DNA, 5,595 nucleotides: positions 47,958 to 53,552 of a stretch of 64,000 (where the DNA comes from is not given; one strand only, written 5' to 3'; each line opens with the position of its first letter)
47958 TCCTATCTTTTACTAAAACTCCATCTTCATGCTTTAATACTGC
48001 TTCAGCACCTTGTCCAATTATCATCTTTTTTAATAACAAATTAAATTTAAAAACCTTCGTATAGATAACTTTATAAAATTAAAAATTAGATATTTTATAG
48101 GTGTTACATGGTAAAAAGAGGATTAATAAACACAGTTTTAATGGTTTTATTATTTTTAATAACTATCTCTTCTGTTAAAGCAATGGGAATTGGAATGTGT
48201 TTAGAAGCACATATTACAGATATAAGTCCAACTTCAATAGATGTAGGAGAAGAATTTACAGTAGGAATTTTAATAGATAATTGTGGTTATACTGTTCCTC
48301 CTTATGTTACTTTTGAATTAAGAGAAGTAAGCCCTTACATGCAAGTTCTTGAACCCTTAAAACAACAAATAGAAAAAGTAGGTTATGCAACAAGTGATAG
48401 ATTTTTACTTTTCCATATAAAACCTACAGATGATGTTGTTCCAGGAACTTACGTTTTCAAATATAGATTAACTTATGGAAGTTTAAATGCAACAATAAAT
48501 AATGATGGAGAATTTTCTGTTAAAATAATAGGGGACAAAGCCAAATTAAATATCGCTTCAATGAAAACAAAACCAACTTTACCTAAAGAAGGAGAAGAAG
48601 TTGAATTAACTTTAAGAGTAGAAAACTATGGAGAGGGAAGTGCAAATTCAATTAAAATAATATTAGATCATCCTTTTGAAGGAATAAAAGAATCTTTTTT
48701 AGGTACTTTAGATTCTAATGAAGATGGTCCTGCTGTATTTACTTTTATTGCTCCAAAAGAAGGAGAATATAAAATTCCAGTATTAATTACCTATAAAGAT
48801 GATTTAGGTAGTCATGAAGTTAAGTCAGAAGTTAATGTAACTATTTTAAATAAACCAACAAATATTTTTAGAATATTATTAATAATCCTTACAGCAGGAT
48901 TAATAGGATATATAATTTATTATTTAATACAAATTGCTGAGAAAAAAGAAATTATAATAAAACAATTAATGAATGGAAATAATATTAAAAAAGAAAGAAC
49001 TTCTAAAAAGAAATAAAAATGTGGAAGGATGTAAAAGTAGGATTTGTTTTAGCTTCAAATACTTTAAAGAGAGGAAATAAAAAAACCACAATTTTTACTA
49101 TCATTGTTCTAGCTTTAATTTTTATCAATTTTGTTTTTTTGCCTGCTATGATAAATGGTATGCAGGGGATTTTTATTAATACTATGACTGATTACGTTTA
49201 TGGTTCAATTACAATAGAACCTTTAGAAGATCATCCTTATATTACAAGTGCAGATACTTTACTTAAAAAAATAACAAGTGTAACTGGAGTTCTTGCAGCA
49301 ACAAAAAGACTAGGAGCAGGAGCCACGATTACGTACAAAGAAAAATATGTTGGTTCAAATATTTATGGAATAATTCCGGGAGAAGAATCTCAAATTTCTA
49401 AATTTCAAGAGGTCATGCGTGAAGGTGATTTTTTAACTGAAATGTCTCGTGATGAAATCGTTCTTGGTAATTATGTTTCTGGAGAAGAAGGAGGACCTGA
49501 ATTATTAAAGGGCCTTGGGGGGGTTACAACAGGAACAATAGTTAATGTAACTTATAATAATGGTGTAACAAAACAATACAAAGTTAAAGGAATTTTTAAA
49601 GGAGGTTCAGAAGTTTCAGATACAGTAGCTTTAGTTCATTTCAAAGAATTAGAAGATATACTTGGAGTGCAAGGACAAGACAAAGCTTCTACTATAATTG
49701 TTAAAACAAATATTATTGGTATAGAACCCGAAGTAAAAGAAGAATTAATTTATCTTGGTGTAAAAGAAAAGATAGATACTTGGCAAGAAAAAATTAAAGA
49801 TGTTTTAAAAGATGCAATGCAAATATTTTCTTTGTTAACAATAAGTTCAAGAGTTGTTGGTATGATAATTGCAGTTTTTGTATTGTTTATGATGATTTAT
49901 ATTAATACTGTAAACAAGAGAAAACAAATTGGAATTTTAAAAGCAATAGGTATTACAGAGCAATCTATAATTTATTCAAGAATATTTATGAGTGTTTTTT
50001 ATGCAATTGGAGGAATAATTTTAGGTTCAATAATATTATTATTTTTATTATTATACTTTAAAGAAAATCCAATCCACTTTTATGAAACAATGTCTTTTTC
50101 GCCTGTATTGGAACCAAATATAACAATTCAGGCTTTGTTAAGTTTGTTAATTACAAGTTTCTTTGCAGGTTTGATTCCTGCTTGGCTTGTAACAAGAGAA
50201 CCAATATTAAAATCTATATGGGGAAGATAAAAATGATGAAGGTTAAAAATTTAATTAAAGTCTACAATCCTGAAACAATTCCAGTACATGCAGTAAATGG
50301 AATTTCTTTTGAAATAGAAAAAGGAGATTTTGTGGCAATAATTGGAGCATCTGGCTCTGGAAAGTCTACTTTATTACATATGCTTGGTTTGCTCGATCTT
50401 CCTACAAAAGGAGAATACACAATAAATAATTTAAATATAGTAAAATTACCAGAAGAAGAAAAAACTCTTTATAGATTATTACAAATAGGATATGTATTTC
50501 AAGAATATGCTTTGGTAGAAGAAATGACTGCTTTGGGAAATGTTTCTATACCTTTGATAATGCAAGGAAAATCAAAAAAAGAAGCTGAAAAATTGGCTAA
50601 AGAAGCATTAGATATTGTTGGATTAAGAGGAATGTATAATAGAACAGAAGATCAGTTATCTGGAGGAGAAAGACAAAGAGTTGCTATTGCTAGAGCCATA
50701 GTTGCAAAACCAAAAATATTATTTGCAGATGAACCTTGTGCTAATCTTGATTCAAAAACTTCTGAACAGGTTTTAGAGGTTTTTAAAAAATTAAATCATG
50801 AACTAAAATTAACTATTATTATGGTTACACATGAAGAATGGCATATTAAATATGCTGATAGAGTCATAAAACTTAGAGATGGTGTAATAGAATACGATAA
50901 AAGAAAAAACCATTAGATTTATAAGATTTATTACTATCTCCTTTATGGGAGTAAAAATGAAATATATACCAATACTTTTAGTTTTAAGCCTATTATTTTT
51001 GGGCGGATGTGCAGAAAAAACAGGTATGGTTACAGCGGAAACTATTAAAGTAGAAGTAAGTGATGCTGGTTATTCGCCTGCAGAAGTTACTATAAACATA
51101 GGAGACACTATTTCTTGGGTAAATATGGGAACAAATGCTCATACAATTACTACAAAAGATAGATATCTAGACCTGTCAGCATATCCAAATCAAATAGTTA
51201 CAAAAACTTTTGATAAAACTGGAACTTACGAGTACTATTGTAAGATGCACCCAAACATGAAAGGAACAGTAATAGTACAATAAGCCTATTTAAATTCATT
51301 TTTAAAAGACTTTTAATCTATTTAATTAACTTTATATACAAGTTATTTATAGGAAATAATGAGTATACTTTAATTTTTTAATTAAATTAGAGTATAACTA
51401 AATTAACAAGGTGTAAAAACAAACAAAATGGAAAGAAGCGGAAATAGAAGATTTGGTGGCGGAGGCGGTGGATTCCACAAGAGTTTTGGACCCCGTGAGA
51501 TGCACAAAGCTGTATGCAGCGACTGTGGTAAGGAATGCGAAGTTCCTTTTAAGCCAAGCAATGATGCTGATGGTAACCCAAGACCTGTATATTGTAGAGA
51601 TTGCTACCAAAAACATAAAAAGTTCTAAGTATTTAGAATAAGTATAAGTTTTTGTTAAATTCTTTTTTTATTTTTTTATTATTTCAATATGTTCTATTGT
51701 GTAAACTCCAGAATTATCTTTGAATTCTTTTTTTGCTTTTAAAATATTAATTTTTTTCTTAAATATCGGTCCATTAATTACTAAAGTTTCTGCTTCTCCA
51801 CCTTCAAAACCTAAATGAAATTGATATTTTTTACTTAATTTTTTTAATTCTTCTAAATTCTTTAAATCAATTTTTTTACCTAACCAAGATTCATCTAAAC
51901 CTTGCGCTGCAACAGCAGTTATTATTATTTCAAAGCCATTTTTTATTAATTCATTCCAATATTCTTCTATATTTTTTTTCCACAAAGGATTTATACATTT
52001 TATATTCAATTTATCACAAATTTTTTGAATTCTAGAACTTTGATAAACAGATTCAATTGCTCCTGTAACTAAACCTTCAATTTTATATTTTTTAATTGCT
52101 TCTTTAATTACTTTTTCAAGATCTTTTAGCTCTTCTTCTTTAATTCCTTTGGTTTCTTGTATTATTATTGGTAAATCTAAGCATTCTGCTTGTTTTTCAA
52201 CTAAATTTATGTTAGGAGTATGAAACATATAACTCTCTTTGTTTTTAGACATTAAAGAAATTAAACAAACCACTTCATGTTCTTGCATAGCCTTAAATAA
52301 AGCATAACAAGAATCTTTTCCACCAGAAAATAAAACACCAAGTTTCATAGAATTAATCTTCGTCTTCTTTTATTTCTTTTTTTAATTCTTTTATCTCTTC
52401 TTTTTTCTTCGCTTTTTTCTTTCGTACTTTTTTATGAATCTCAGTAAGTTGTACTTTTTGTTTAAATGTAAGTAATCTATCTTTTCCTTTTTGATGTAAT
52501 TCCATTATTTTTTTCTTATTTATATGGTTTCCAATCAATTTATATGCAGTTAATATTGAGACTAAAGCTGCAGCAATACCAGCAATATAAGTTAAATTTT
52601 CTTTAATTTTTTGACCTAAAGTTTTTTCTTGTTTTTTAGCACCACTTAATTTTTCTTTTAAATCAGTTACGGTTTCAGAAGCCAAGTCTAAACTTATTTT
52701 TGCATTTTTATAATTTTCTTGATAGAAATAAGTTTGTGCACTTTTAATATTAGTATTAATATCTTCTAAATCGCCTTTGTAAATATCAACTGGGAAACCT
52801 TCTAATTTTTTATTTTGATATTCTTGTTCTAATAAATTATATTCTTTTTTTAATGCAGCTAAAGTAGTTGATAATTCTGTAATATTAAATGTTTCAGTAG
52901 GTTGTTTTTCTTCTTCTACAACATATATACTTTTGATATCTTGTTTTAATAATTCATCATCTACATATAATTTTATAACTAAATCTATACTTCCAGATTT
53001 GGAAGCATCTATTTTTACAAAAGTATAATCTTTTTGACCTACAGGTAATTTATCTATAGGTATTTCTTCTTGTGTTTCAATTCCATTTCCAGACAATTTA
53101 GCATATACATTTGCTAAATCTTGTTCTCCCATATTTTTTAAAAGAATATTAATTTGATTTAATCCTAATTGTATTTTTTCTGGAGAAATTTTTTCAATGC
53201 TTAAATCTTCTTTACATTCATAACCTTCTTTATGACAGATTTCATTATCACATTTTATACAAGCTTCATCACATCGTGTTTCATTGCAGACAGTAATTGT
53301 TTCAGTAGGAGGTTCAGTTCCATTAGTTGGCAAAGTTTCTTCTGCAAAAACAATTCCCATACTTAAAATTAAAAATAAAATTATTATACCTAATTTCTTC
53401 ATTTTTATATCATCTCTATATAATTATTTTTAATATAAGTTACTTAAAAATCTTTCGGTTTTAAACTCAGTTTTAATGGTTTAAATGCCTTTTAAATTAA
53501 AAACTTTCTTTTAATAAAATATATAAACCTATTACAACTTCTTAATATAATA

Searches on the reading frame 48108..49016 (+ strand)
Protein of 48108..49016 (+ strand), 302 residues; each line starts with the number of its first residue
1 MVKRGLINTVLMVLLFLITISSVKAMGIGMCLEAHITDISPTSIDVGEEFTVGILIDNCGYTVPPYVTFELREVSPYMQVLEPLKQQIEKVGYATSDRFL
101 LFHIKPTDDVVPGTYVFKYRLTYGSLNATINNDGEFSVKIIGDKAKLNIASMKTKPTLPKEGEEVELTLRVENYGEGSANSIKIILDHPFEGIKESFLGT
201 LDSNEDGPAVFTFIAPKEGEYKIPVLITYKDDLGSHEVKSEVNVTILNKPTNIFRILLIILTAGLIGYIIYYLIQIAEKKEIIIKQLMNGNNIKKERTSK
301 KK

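Call 49: search_protein_families(library=pfam, proteins=[window:48108-49016:+], max_evalue=0.01)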
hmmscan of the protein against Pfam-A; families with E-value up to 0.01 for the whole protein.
window:48108-49016:+ (302 aa): 2 families
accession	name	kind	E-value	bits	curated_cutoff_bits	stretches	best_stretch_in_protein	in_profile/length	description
PF07705.17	CARDB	-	3.5e-05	24.4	22.7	1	146-227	3-83/101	CARDB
PF13584.12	BatD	-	0.0035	18.4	24.1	0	155-229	4-78/92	BatD DUF11 like domain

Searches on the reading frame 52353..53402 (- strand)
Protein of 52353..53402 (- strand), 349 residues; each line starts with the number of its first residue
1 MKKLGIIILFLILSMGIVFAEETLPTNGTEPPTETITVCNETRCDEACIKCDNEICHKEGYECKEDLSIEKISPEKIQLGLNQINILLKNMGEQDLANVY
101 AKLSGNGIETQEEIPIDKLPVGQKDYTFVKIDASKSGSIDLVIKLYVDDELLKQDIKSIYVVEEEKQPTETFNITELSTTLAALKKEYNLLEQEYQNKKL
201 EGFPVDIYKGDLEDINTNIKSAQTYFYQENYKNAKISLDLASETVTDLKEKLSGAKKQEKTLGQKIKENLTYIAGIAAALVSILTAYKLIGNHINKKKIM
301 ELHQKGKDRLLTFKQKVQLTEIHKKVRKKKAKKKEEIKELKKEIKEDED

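Call 49: search_protein_families(library=pfam, proteins=[window:52353-53402:-], max_evalue=0.01)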
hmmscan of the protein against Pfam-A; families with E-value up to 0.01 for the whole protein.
window:52353-53402:- (349 aa): 1 family
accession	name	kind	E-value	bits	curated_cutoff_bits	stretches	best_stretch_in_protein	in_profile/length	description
PF07705.17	CARDB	-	0.007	17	22.7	0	66-150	3-86/101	CARDB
